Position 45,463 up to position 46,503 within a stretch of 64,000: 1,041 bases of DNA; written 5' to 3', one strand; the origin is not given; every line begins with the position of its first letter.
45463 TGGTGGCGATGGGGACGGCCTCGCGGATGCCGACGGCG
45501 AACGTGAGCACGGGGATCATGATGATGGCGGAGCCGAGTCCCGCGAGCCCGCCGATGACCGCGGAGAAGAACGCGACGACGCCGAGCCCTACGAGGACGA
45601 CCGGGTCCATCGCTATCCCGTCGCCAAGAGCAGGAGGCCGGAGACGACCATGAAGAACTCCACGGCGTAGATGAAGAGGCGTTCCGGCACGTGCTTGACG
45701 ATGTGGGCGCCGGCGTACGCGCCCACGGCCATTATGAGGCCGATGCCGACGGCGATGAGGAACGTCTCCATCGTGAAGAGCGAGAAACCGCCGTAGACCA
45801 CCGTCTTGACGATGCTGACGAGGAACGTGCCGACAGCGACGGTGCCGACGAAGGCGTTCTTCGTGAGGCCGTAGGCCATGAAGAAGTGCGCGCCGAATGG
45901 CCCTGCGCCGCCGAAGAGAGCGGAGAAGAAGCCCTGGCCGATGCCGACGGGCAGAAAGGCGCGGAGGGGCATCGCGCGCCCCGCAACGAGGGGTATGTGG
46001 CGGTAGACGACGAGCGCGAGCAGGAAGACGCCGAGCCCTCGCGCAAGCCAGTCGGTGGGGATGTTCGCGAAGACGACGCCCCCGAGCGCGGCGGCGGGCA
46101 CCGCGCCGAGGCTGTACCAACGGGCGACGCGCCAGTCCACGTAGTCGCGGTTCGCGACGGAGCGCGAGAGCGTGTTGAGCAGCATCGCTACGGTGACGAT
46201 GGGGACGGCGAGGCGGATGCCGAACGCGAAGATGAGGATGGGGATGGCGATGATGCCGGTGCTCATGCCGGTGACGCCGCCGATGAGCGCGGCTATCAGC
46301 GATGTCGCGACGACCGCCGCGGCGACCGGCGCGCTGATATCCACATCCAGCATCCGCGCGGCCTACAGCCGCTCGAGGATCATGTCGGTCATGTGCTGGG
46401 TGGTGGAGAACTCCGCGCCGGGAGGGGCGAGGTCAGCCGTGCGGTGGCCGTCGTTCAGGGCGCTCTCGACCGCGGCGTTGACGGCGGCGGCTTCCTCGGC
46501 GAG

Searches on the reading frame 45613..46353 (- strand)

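Call 11: search_protein_families(library=pfam, proteins=[window:45613-46353:-])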
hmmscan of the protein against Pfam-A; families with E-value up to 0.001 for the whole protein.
window:45613-46353:- (246 aa): 1 family
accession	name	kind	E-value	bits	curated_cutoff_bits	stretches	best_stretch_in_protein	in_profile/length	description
PF01925.25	TauE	-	9.4e-31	107.7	32.6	1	15-241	2-236/237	Sulfite exporter TauE/SafE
